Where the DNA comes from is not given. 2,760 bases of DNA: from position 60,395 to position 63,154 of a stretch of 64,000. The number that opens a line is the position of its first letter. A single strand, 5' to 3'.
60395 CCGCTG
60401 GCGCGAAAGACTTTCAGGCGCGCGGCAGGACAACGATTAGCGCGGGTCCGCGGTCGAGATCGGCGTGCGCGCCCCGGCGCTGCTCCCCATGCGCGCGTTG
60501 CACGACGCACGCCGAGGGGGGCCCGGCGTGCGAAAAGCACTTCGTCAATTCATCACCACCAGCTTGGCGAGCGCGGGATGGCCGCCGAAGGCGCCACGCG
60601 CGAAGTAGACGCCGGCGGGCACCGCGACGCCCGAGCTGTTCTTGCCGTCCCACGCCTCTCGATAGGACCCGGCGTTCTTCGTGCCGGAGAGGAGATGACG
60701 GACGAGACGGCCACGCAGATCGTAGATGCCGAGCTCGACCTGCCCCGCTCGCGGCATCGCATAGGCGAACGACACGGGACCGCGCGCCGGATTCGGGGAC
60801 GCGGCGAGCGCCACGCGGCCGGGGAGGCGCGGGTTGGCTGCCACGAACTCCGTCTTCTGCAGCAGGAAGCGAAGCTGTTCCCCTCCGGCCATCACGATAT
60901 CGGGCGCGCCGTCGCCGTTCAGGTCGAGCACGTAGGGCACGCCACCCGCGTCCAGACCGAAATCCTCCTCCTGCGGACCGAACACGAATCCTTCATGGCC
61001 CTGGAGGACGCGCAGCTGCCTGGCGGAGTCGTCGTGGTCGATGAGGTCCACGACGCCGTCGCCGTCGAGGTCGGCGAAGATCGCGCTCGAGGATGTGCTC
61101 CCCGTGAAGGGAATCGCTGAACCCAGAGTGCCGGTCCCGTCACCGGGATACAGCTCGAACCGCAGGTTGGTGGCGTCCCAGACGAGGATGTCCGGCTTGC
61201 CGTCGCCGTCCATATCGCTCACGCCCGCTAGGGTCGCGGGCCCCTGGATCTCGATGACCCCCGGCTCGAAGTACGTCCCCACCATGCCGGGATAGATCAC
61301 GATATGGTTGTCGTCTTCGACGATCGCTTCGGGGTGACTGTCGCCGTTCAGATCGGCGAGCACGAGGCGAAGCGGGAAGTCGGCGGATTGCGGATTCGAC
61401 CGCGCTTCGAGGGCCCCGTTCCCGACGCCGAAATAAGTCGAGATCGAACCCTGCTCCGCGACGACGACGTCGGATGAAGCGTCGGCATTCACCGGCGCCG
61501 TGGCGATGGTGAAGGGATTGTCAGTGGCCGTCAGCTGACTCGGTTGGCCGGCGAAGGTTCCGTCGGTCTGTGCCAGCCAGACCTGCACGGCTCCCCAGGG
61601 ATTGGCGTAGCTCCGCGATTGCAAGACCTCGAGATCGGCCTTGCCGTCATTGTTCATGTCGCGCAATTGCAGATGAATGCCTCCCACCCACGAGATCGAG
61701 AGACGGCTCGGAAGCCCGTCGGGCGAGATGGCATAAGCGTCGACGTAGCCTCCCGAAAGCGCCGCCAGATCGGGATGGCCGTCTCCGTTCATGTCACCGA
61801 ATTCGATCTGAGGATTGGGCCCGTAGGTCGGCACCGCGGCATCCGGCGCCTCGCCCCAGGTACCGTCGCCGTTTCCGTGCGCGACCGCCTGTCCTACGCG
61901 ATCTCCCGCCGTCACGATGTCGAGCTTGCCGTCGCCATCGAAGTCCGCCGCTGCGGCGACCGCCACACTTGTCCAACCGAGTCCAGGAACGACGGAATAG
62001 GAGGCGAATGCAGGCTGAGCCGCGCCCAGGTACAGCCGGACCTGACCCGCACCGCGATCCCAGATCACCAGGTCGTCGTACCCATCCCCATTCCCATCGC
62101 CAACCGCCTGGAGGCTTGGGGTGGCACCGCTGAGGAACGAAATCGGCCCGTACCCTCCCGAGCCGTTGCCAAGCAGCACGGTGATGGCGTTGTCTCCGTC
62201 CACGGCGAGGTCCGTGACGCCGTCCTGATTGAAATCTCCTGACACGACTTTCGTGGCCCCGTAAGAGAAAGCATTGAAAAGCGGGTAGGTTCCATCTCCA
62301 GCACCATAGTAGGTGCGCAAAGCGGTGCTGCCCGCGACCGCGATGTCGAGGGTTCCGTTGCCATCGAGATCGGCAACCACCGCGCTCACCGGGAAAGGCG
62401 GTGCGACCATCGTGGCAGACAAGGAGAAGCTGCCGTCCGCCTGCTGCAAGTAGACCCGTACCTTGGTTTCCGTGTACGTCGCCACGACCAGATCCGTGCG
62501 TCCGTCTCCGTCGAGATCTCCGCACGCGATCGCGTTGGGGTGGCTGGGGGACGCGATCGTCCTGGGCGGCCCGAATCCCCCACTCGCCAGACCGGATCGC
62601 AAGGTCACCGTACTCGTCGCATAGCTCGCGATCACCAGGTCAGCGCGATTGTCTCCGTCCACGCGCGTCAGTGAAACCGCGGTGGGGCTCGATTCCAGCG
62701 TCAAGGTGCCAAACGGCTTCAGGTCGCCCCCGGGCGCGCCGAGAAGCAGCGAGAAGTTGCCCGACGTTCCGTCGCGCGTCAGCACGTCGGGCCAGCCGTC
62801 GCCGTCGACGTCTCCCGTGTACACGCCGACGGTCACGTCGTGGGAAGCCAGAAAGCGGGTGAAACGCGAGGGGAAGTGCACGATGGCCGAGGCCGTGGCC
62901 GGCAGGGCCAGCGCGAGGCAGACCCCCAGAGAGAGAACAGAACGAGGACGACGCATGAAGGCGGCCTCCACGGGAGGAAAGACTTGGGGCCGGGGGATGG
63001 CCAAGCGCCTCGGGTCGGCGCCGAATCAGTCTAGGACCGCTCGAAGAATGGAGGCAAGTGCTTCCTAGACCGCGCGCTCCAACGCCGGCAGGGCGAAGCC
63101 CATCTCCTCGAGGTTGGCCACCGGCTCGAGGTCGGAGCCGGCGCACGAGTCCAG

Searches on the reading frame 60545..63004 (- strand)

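Call 65: search_protein_families(library=pfam, proteins=[window:60545-63004:-], max_evalue=0.001)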
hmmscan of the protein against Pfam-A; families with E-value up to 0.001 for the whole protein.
window:60545-63004:- (819 aa): 5 families
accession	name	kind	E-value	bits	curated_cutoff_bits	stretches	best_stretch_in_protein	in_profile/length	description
PF13517.12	FG-GAP_3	-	4.1e-75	248.7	26.9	8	163-223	1-61/61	FG-GAP-like repeat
PF01839.29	FG-GAP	-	1.1e-32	111.8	22.1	1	157-180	3-26/37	FG-GAP repeat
PF13860.13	FlgD_ig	-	1.4e-09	38.2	27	1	743-800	11-69/79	FlgD Ig-like domain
PF16743.10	PliI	-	9.4e-07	29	27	0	398-432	60-101/123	Periplasmic lysozyme inhibitor of I-type lysozyme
PF12256.14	TcdB_toxin_midN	-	5.5e-06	26.3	24.8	0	351-369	31-49/181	Insecticide toxin TcdB middle/N-terminal region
